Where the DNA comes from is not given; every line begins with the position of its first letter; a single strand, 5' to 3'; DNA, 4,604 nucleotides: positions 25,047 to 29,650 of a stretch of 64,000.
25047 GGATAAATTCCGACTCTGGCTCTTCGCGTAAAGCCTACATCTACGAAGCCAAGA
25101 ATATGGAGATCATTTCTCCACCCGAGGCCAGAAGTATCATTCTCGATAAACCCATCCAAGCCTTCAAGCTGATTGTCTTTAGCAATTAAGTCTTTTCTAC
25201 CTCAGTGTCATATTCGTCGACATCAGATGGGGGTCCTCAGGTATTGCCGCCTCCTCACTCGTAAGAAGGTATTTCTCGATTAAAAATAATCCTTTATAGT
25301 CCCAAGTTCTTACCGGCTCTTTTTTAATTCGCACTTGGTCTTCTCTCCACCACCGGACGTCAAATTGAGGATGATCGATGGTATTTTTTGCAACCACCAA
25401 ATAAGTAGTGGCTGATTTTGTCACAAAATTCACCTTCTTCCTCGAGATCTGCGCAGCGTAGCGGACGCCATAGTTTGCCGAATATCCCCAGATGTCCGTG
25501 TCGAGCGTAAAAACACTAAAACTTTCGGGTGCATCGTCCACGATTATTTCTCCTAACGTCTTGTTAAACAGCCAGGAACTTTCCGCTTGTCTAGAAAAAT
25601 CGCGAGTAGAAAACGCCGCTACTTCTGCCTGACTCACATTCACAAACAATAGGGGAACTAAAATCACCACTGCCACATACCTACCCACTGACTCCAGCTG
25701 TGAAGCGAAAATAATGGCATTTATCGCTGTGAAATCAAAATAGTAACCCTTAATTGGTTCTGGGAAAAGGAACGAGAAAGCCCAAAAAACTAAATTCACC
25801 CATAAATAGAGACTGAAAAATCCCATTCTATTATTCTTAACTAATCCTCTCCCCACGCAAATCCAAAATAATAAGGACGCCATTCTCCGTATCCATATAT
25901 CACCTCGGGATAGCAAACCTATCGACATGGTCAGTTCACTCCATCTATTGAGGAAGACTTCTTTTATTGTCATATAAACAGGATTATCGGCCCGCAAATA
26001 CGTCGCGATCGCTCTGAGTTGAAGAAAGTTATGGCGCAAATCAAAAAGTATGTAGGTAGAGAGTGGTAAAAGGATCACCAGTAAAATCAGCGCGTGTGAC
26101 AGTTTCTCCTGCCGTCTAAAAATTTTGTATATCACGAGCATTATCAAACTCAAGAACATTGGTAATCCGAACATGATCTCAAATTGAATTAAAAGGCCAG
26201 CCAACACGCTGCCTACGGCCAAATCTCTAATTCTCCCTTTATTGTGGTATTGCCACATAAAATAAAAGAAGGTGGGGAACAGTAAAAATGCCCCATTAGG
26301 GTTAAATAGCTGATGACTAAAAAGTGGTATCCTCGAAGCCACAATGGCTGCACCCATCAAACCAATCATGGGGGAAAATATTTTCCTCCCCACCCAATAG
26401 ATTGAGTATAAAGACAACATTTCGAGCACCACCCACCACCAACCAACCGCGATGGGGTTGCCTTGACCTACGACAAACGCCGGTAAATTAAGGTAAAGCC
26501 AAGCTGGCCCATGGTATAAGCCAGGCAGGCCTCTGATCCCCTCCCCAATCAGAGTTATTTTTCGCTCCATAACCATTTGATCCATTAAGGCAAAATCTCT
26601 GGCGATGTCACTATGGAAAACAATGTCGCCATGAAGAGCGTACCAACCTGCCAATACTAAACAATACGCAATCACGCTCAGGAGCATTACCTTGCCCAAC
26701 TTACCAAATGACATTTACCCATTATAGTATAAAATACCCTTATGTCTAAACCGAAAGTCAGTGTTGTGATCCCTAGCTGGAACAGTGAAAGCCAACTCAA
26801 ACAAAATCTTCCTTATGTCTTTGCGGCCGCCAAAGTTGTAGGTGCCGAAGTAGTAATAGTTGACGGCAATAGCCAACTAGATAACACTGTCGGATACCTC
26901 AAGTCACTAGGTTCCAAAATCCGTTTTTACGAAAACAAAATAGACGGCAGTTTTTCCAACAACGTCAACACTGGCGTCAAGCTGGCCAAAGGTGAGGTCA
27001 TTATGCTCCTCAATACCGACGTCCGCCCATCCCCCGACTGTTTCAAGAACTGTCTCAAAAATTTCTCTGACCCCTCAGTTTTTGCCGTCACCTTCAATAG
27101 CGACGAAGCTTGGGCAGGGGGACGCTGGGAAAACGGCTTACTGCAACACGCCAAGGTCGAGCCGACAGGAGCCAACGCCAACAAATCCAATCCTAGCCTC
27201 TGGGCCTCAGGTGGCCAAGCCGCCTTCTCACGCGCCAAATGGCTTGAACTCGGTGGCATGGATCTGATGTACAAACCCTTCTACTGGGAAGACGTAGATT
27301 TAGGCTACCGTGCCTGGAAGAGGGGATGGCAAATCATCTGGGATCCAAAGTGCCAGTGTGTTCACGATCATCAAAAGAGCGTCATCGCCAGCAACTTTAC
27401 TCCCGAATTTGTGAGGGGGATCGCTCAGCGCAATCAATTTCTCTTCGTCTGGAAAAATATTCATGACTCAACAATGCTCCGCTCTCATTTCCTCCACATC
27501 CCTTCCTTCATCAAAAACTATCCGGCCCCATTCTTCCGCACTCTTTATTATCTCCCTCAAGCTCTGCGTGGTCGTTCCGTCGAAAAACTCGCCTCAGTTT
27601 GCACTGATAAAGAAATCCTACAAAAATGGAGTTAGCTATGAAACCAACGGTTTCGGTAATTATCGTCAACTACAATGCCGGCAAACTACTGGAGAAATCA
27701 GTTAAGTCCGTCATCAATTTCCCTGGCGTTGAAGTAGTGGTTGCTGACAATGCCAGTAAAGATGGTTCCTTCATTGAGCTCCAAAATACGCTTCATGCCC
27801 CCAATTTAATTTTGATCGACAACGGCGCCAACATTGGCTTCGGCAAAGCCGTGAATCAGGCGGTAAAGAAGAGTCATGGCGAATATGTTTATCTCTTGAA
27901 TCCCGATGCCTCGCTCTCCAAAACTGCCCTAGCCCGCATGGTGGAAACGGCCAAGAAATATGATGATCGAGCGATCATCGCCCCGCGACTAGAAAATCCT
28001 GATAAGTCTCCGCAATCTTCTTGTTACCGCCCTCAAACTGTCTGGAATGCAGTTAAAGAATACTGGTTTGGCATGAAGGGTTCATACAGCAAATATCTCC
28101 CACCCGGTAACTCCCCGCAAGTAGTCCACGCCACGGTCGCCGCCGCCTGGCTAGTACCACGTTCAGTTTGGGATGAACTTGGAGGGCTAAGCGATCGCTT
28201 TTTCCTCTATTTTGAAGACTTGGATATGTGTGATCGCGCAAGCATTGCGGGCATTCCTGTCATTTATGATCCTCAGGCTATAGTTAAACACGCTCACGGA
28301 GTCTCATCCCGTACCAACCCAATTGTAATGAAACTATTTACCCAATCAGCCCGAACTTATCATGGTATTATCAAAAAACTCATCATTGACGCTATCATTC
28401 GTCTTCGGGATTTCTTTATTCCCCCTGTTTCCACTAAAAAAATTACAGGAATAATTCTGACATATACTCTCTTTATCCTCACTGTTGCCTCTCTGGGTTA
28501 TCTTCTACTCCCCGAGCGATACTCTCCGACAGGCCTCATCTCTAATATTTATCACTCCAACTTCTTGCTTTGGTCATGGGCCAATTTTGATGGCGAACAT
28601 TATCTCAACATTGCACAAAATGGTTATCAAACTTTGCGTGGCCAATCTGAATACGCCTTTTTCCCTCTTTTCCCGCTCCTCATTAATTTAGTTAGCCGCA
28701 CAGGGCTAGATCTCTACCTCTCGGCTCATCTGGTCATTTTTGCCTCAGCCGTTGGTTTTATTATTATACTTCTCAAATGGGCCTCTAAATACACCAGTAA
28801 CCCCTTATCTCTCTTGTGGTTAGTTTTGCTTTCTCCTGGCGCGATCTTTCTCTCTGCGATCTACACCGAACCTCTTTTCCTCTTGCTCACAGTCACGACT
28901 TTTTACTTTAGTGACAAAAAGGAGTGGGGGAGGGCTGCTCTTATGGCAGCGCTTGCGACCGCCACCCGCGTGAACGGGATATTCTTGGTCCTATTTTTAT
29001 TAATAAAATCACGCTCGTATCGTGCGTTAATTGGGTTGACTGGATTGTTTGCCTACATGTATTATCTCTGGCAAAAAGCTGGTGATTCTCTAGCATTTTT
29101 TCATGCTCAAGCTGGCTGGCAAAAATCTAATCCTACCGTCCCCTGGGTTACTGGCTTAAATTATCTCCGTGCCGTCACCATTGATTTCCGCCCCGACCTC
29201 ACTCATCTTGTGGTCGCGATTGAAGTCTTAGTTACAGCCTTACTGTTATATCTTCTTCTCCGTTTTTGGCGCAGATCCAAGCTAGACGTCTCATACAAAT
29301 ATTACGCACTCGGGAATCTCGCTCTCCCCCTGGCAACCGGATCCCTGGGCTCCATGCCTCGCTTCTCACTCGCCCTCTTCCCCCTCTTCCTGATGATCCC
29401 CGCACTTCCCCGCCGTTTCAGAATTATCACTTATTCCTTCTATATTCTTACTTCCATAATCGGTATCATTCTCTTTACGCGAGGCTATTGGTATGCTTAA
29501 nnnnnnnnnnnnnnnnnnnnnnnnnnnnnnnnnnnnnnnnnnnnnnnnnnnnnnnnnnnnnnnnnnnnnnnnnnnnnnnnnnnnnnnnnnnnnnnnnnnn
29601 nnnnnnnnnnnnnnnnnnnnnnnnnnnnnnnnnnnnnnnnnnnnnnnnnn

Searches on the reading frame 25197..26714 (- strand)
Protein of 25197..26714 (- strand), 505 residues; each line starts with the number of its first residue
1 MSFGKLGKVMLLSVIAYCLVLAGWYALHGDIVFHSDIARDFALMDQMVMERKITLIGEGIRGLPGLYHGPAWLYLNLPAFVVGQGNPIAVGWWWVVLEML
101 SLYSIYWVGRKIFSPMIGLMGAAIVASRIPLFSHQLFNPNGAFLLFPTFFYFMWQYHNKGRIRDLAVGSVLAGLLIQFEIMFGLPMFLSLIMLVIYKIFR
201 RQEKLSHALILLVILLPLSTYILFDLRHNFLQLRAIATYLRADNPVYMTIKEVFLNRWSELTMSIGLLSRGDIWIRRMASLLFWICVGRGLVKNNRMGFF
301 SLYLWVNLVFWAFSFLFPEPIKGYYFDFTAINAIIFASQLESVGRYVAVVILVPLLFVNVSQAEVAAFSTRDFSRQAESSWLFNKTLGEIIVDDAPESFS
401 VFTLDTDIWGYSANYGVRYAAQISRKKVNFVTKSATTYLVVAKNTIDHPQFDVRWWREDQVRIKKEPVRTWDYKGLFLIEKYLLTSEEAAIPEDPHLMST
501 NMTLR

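Call 10: search_protein_families(library=pfam, proteins=[window:25197-26714:-], max_evalue=0.001)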
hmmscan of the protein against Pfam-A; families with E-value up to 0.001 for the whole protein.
window:25197-26714:- (505 aa): 1 family
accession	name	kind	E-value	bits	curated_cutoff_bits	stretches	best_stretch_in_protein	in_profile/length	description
PF13231.12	PMT_2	-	1.9e-05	25.4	26.1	1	83-217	18-156/160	Dolichyl-phosphate-mannose-protein mannosyltransferase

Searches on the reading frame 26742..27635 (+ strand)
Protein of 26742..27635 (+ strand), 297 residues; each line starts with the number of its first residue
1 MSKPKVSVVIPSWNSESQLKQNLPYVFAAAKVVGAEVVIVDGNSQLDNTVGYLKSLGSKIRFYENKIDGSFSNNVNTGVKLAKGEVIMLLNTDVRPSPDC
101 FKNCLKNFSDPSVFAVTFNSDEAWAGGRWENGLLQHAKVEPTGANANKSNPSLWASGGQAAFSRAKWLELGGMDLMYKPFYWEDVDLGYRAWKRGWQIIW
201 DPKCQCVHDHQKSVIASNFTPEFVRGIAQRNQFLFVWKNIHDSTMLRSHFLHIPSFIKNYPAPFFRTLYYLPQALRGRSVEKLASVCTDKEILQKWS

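Call 10: search_protein_families(library=pfam, proteins=[window:26742-27635:+], max_evalue=0.001)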
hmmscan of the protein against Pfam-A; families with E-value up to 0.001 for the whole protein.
window:26742-27635:+ (297 aa): 5 families
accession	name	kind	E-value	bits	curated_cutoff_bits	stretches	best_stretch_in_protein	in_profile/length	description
PF00535.33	Glycos_transf_2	-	3.9e-16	59.9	23.3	1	7-130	1-126/168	Glycosyl transferase family 2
PF13641.12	Glyco_tranf_2_3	-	6.7e-14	52.9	27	1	4-213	1-216/230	Glycosyltransferase like family 2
PF13632.12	Glyco_trans_2_3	-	3.4e-08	34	27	1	86-237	1-143/198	Glycosyl transferase family group 2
PF13506.12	Glyco_transf_21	-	0.00051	20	21.7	1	73-204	20-150/174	Glycosyl transferase family 21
PF10111.15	Glyco_tranf_2_2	-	0.00053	20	27.3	0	7-106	1-104/276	Glycosyltransferase like family 2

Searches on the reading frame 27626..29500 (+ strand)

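Call 10: search_protein_families(library=pfam, proteins=[window:27626-29500:+], max_evalue=0.001)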
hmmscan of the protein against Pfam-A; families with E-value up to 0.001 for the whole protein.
window:27626-29500:+ (624 aa): 3 families
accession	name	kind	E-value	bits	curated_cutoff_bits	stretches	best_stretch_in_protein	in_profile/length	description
PF00535.33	Glycos_transf_2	-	5.6e-19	69.1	23.3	1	10-128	1-122/168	Glycosyl transferase family 2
PF04188.19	Mannosyl_trans2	-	7.7e-13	49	22.4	1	280-472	16-225/443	Mannosyltransferase (PIG-V)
PF13641.12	Glyco_tranf_2_3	-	1.5e-10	41.9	27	1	7-243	1-226/230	Glycosyltransferase like family 2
